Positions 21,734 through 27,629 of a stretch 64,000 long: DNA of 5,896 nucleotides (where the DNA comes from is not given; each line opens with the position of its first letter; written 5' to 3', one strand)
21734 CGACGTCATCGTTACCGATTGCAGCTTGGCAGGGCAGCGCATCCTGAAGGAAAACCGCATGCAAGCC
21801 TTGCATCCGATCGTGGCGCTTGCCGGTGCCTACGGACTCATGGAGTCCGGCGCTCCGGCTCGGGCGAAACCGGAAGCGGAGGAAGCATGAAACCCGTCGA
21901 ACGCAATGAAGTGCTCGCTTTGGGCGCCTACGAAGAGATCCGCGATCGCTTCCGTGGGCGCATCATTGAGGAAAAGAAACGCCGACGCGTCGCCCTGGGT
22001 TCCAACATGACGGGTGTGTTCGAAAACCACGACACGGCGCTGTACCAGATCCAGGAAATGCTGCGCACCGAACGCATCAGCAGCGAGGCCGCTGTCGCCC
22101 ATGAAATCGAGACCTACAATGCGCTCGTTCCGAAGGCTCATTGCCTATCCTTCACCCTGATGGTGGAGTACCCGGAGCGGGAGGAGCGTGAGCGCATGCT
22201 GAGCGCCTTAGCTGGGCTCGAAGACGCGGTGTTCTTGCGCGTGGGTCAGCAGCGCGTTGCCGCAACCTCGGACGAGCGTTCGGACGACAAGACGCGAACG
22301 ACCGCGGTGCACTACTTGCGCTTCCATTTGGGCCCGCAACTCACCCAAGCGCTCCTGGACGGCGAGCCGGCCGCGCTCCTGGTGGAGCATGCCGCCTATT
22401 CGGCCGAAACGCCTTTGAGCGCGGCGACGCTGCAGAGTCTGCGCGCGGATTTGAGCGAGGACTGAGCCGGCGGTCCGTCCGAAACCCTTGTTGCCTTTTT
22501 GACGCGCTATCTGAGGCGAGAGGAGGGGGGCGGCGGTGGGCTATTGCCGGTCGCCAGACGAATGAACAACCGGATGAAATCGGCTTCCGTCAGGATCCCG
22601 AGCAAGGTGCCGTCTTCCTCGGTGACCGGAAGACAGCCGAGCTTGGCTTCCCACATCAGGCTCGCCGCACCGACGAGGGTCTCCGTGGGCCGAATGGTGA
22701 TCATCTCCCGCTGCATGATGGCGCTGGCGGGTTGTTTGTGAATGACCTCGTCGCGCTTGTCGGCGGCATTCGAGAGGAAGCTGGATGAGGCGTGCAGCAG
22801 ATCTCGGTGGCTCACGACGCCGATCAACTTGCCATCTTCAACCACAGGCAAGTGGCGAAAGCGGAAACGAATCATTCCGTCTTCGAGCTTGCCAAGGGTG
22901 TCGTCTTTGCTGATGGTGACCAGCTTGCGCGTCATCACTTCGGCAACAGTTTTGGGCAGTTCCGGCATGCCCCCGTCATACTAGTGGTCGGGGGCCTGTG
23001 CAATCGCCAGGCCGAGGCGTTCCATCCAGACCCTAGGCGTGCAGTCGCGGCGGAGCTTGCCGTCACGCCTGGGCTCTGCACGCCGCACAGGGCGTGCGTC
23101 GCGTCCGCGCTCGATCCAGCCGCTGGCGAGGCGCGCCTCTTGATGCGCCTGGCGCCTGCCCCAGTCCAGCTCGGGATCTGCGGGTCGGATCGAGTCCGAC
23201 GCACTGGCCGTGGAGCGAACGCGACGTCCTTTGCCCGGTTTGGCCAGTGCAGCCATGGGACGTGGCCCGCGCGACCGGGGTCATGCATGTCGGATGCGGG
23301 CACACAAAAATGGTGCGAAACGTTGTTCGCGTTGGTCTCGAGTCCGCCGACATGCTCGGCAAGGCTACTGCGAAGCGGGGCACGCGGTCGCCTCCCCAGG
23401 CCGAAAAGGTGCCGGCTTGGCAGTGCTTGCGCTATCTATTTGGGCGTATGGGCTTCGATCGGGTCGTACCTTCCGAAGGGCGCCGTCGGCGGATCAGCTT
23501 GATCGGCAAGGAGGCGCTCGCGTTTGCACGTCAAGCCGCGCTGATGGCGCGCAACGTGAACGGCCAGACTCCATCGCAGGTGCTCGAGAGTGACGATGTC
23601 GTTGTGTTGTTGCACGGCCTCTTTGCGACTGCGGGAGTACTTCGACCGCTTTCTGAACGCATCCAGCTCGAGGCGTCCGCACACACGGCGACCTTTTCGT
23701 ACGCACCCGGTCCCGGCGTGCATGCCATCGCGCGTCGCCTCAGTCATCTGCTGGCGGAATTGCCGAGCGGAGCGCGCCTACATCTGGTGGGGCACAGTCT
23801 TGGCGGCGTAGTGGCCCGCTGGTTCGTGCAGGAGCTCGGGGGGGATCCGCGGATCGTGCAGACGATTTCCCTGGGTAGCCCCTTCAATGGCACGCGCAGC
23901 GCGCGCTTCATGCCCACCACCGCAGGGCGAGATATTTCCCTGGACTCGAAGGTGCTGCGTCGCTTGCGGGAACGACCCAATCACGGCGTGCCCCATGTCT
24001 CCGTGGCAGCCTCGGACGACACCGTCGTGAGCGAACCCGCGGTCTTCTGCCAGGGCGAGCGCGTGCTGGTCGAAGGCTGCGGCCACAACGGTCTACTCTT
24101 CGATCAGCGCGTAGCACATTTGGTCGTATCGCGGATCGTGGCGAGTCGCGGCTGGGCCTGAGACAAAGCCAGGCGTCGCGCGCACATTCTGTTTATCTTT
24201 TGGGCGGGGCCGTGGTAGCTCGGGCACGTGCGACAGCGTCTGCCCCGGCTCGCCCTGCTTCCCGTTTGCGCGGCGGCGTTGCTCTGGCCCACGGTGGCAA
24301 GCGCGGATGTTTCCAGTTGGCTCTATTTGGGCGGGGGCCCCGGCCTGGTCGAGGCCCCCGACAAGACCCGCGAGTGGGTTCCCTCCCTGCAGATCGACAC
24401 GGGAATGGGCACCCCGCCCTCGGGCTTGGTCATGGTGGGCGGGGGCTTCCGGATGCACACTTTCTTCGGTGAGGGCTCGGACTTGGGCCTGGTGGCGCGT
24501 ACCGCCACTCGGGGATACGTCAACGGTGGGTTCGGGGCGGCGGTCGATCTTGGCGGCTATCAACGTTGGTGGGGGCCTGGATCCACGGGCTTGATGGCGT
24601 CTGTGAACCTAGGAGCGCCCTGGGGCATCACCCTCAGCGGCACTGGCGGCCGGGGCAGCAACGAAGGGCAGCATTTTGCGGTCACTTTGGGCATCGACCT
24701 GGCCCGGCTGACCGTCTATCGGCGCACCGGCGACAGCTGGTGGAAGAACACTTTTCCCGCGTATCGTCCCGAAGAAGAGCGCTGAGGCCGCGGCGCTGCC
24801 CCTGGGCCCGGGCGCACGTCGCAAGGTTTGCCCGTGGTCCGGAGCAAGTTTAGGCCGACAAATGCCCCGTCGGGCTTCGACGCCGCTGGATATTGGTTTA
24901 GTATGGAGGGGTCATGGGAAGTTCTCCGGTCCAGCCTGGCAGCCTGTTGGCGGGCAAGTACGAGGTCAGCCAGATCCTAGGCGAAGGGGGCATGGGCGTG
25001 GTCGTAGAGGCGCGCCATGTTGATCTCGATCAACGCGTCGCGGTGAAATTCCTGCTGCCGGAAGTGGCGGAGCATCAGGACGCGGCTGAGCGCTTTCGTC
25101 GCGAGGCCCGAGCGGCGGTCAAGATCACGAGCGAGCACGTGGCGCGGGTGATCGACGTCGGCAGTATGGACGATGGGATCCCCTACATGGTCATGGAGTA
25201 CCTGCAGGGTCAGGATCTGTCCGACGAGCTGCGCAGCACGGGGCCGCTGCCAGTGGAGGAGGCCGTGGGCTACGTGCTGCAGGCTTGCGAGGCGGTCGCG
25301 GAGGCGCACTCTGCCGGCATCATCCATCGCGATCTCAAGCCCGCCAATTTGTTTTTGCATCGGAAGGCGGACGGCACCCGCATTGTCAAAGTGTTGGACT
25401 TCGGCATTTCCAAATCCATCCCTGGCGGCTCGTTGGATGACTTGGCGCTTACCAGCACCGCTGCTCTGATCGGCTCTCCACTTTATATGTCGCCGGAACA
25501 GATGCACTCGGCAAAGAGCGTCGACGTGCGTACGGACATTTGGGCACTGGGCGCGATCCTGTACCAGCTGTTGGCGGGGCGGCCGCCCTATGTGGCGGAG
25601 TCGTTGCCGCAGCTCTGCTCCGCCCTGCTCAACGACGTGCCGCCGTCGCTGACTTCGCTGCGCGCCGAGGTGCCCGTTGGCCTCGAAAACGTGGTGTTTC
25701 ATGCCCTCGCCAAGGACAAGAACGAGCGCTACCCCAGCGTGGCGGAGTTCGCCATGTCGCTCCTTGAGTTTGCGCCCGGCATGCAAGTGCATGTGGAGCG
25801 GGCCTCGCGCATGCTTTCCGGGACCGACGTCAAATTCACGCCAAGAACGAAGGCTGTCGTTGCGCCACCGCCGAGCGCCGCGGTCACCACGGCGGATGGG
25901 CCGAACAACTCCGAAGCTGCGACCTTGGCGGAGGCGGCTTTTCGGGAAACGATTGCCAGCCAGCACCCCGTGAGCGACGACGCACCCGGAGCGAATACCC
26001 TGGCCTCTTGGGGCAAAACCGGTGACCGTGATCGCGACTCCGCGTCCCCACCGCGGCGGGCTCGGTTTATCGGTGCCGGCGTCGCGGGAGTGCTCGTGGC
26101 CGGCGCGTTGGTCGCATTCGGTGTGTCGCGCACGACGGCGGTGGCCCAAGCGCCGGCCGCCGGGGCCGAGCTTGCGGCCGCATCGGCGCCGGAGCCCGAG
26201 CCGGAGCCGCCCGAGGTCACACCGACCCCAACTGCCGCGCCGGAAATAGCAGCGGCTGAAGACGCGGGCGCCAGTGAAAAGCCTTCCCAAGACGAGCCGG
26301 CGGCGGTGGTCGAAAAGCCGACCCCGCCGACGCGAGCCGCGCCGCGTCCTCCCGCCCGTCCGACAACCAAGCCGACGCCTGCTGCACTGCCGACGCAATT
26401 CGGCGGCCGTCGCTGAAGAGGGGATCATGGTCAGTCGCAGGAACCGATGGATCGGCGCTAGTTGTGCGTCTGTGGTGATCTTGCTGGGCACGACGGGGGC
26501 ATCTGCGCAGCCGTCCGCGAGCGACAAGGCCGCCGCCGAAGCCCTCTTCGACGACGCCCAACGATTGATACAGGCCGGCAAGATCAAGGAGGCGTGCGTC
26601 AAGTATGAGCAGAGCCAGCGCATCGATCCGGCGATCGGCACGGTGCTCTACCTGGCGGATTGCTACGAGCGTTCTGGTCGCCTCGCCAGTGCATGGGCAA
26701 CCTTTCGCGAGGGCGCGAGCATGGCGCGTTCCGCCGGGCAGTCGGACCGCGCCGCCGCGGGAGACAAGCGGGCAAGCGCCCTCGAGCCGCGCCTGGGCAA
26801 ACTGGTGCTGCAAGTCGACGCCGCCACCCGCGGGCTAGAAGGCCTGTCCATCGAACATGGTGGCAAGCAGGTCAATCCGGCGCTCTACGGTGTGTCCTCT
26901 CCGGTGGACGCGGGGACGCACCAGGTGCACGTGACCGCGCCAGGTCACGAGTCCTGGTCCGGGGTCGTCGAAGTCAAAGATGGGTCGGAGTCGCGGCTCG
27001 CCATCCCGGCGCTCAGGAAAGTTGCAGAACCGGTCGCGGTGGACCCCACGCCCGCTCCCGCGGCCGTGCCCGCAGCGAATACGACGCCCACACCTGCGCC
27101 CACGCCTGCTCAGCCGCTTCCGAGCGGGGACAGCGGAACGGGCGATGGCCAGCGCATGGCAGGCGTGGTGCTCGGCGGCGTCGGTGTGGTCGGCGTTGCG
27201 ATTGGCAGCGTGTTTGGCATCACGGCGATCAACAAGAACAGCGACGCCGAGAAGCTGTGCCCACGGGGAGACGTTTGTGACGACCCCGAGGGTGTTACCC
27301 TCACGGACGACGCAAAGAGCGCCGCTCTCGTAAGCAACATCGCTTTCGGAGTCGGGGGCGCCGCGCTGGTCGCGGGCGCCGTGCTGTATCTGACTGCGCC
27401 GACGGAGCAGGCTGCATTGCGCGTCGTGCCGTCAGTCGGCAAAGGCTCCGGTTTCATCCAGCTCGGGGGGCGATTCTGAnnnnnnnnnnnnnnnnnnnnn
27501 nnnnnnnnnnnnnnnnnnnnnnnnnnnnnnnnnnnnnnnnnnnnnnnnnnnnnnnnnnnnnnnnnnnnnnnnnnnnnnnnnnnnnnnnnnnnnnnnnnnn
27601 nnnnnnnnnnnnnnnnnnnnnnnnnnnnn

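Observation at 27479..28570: Lipoprotein built from four 8-cysteine modules, coupled to a kinase and a TPR/PEGA membrane protein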

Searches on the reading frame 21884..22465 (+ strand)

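Call 89: search_protein_families(library=pfam, proteins=[window:21884-22465:+], max_evalue=0.00001)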
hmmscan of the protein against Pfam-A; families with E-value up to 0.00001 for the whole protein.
window:21884-22465:+ (193 aa): 1 family
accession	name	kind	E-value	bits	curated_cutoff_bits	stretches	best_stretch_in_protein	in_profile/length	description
PF12007.14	DUF3501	-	4.2e-63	213.2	25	1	5-190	2-187/187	Protein of unknown function (DUF3501)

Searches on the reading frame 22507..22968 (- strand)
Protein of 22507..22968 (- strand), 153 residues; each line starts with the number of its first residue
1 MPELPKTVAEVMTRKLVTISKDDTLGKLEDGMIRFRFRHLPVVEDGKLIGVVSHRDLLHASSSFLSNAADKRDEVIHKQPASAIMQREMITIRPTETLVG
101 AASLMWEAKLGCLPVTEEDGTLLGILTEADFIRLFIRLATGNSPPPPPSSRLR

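Call 89: search_protein_families(library=pfam, proteins=[window:22507-22968:-], max_evalue=0.00001)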
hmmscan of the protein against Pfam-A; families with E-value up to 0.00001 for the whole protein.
window:22507-22968:- (153 aa): 1 family
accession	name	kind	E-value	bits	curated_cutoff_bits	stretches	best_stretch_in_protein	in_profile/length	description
PF00571.33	CBS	-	2.5e-29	101.8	24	2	8-61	1-55/57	CBS domain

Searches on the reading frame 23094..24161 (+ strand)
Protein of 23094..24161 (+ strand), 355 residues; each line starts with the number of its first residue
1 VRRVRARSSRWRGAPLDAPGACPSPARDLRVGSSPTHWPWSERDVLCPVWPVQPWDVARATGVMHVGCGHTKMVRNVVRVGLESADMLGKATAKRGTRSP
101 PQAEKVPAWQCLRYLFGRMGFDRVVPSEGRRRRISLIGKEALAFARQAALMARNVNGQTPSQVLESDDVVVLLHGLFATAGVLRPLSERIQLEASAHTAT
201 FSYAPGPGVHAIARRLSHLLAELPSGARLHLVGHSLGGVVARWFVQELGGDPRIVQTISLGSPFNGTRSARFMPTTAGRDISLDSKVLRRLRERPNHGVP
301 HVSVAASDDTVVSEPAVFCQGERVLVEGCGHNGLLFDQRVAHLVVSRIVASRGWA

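Call 3: search_protein_families(library=pfam, proteins=[window:23094-24161:+], max_evalue=1)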
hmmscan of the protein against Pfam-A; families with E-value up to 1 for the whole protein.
window:23094-24161:+ (355 aa): 12 families
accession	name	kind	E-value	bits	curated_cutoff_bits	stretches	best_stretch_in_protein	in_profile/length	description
PF02089.21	Palm_thioest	-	4.1e-06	27.1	26.8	1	222-277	68-123/254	Palmitoyl protein thioesterase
PF05057.20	DUF676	-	0.00031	20.7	20.3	1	167-268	5-129/217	Putative serine esterase (DUF676)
PF07819.20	PGAP1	-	0.00049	20.3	24.3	1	212-266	76-131/233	PGAP1-like alpha/beta domain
PF12697.13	Abhydrolase_6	-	0.00083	20.5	26.3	1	170-280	1-112/217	Alpha/beta hydrolase family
PF00561.26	Abhydrolase_1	-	0.0022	18.1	25.8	1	213-271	56-107/245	alpha/beta hydrolase fold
PF01764.32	Lipase_3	-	0.0037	17.6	22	1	212-268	49-108/140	Lipase (class 3)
PF24096.1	DUF7379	-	0.0053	17.2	33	1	200-270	45-118/191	Domain of unknown function (DUF7379)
PF06028.17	DUF915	-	0.017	14.9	22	1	228-268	104-147/255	Alpha/beta hydrolase of unknown function (DUF915)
PF02450.21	LCAT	-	0.042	13.5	21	1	226-268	120-166/392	Lecithin:cholesterol acyltransferase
PF00975.26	Thioesterase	-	0.05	14.2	26.4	1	208-242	47-81/226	Thioesterase domain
PF12146.15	Hydrolase_4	-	0.087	12.5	27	1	224-263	73-110/239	Serine aminopeptidase, S33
PF12695.13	Abhydrolase_5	-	0.24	11.6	27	1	220-247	50-77/164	Alpha/beta hydrolase family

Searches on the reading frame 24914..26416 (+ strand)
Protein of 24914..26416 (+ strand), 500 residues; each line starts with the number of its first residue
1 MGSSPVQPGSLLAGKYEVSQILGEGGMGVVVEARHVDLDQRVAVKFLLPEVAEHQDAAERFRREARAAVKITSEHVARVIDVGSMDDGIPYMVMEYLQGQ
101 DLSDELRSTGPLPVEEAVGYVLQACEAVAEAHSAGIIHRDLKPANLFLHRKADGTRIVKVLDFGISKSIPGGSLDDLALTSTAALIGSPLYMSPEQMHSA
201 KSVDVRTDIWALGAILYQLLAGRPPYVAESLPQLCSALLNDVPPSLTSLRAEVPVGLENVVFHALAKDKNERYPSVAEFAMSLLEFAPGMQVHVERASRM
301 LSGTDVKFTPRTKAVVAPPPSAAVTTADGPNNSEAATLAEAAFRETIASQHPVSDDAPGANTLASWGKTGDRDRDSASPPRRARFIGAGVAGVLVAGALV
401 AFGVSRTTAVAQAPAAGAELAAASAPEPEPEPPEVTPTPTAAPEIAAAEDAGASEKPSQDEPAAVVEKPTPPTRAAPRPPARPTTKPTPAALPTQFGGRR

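Call 3: search_protein_families(library=pfam, proteins=[window:24914-26416:+], max_evalue=1)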
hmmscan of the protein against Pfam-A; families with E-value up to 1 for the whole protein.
window:24914-26416:+ (500 aa): 6 families
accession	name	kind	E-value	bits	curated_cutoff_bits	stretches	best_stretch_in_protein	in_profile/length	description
PF00069.31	Pkinase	-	3.4e-44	151.7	31.7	1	16-235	1-206/263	Protein kinase domain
PF07714.23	PK_Tyr_Ser-Thr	-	3.6e-28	99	23.1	1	18-272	3-248/258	Protein tyrosine and serine/threonine kinase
PF01636.29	APH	-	7.3e-09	36.2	23.2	2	52-134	28-110/239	Phosphotransferase enzyme family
PF03109.22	ABC1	-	3.3e-05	23.6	22.9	1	91-177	144-225/244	ABC1 atypical kinase-like domain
PF06293.20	Kdo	-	0.00051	20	21.3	1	93-164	95-167/207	Lipopolysaccharide kinase (Kdo/WaaP) family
PF14531.12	Kinase-like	-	0.022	14.5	25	0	122-151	152-181/289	Kinase-like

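Call 4: search_protein_families(library=ncbifam, proteins=[window:24914-26416:+], max_evalue=1)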
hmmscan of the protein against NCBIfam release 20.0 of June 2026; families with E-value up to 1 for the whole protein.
window:24914-26416:+ (500 aa): 18 families
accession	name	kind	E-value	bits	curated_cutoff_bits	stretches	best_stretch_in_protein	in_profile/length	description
NF033483.0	PknB_PASTA_kin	equivalog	2e-83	281.4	450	1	9-348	2-308/563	Stk1 family PASTA domain-containing Ser/Thr kinase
NF052427.1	StpK7MSMEG_1200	equivalog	2.8e-45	154.9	900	1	14-299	7-281/601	serine/threonine protein kinase StpK7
TIGR03903.1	TOMM_kin_cyc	equivalog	2.8e-43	148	705.75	1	39-279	3-240/1267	TOMM system kinase/cyclase fusion protein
NF047741.1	antiphage_MADS6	equivalog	1.4e-39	136.2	460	2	110-286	294-460/612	methylation-associated defense system protein kinase MAD6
NF009651.0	PRK13184.1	equivalog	1.6e-32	112.4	839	1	14-290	2-294/932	serine/threonine-protein kinase PknD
NF033442.0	BREX_PglW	equivalog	2.7e-31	108.2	990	2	6-167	504-661/1391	BREX system serine/threonine kinase PglW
NF053615.1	SerThrKinAfsKStmc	equivalog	1.5e-30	106.6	1300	1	14-456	13-431/809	protein serine/threonine kinase AfsK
NF038150.1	lanthi_synth_IV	equivalog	8e-22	77.4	650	1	9-289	184-459/851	class IV lanthionine synthetase LanL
NF038151.1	lanthi_synth_III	equivalog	9.7e-10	37.5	575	1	52-221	261-424/833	class III lanthionine synthetase LanKC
NF058632.1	SerThrKinPrkT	equivalog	4.5e-09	35.8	280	1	8-160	10-162/322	serine/threonine protein kinase PrkT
TIGR03724.2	arch_bud32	equivalog_domain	4.9e-09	36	125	1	57-167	36-132/193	KEOPS complex kinase/ATPase Bud32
NF043056.1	T4SS_LegK1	equivalog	8.7e-09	34.5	550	1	112-219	185-283/516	Dot/Icm T4SS effector kinase LegK1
NF011464.0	PRK14879.1-7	equivalog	1.2e-07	31.7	246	1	34-166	27-149/221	Kae1-associated kinase Bud32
NF011463.0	PRK14879.1-4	equivalog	1.7e-07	30.9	188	1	40-167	39-161/237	Kae1-associated kinase Bud32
NF007174.0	PRK09605.1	equivalog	5.3e-07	28.5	447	1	41-167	364-474/535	bifunctional N(6)-L-threonylcarbamoyladenine synthase/serine/threonine protein kinase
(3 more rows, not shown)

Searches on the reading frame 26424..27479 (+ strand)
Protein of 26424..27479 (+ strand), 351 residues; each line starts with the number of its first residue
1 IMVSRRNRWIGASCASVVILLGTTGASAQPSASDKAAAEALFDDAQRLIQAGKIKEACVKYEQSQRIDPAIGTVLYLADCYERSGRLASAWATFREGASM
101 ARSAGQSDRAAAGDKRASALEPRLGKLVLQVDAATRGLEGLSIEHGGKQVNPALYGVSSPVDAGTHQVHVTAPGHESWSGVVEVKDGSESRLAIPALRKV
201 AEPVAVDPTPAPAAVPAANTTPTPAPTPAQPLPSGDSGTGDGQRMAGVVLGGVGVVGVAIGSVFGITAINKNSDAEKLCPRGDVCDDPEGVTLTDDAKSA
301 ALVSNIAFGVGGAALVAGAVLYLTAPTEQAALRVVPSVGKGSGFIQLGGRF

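Call 3: search_protein_families(library=pfam, proteins=[window:26424-27479:+], max_evalue=1)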
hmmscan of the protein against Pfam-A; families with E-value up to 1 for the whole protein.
window:26424-27479:+ (351 aa): 6 families
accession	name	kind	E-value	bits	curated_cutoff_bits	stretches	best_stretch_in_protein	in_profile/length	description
PF08308.17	PEGA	-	0.0018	18.6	20.8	1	160-192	31-63/71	PEGA domain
PF07719.23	TPR_2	-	0.014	15.9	27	0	40-69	3-32/34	Tetratricopeptide repeat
PF14559.12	TPR_19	-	0.037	14.8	25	1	48-96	1-50/68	Tetratricopeptide repeat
PF13620.12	CarboxypepD_reg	-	0.058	14.2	32.3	1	161-194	45-79/82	Carboxypeptidase regulatory-like domain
PF19779.4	DUF6264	-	0.1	13.2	31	1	193-259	29-88/183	Family of unknown function (DUF6264)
PF13428.12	TPR_14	-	0.18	13.1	23.5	0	74-99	4-29/44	Tetratricopeptide repeat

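Call 4: search_protein_families(library=ncbifam, proteins=[window:26424-27479:+], max_evalue=1)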
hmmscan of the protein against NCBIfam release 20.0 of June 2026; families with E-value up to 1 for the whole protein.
window:26424-27479:+ (351 aa): 4 families
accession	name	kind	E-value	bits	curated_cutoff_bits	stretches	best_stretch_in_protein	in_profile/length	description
NF033762.1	social_mot_Tgl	equivalog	0.08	12.3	225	1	14-70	7-63/252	social motility TPR repeat lipoprotein Tgl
NF041054.1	WAxxUGC_long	equivalog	0.085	12.1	300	1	28-70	266-308/354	ResA-like WAxxUGC motif-containing protein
TIGR03302.1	OM_YfiO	subfamily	0.12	11.8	81.4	1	14-66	8-61/239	outer membrane protein assembly factor BamD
NF037973.1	metallo_SslE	exception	0.4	7.9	3000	1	196-259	55-116/1519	lipoprotein metalloprotease SslE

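Call 71: search_solved_structures(query=A4, max_evalue=1)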
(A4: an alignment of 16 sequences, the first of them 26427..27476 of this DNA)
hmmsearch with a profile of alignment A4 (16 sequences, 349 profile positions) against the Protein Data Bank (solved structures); distinct sequences matched with E-value up to 1: 16.
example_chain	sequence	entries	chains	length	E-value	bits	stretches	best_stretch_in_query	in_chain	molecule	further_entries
2kcl_A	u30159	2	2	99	0.0025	20.2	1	44-107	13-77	Tetratricopeptide repeat domain protein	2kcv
3ma5_A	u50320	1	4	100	0.0025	20.1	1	44-107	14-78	Tetratricopeptide repeat domain protein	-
8ch0_A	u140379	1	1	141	0.061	15.6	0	36-85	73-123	Consensus tetratricopeptide repeat protein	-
4zlh_A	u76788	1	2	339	0.093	15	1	28-98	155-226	Lipopolysaccharide assembly protein B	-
6zd0_A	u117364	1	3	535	0.11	14.7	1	113-212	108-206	Thiol-activated cytolysin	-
8v24_A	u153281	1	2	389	0.11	14.7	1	28-98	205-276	Lipopolysaccharide assembly protein B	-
7t6d_A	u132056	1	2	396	0.12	14.7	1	28-98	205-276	Lipopolysaccharide assembly protein B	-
2fo7_A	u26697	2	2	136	0.14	14.4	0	36-85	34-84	SYNTHETIC CONSENSUS TPR PROTEIN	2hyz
1s3r_A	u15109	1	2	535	0.17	14.1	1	114-212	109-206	intermedilysin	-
4bik_A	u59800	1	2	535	0.17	14.1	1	114-212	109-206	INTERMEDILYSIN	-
5imw_A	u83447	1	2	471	0.17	14.1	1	114-213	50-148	Intermedilysin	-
5imt_A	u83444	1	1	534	0.33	13.2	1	114-212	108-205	Intermedilysin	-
1na0_A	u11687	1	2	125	0.55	12.5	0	36-85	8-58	designed protein CTPR3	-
8vrw_A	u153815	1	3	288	0.61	12.3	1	247-275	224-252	HLA class II histocompatibility antigen, DR alpha chain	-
6cpl_A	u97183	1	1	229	0.75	12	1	246-273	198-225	HLA class II histocompatibility antigen, DR alpha chain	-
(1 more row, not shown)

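Call 72: search_protein_families(library=pfam, alignment_id=A4, max_evalue=0.1)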
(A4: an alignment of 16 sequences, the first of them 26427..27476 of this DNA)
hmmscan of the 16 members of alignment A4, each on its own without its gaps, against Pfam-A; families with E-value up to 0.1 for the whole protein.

A. member 1, window:26427-27476:+ (350 aa): 4 families
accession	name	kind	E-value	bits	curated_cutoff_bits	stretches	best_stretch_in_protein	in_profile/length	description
PF08308.17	PEGA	-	0.0018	18.6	20.8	1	159-191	31-63/71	PEGA domain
PF07719.23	TPR_2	-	0.014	15.9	27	0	39-68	3-32/34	Tetratricopeptide repeat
PF14559.12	TPR_19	-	0.037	14.8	25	1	47-95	1-50/68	Tetratricopeptide repeat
PF13620.12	CarboxypepD_reg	-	0.057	14.2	32.3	0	160-193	45-79/82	Carboxypeptidase regulatory-like domain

B. families by the number of members that match (of 16 scanned): 16 families
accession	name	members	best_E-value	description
PF07719.23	TPR_2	15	8.3e-08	Tetratricopeptide repeat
PF13620.12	CarboxypepD_reg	11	0.00032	Carboxypeptidase regulatory-like domain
PF13428.12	TPR_14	10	0.0014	Tetratricopeptide repeat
PF08308.17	PEGA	8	4.2e-05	PEGA domain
PF14559.12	TPR_19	8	0.0014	Tetratricopeptide repeat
PF12895.13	ANAPC3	7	0.0015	Anaphase-promoting complex, cyclosome, subunit 3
PF13174.12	TPR_6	6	7e-06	Tetratricopeptide repeat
PF13181.12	TPR_8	6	3.1e-05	Tetratricopeptide repeat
PF13424.12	TPR_12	5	0.00048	Tetratricopeptide repeat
PF13432.12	TPR_16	4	0.00038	Tetratricopeptide repeat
PF13176.12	TPR_7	4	0.0096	Tetratricopeptide repeat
PF00515.34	TPR_1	2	0.0004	Tetratricopeptide repeat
PF13431.12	TPR_17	2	0.0051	Tetratricopeptide repeat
PF13371.12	TPR_9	2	0.0069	Tetratricopeptide repeat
PF17874.7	TPR_MalT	1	0.028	MalT-like TPR region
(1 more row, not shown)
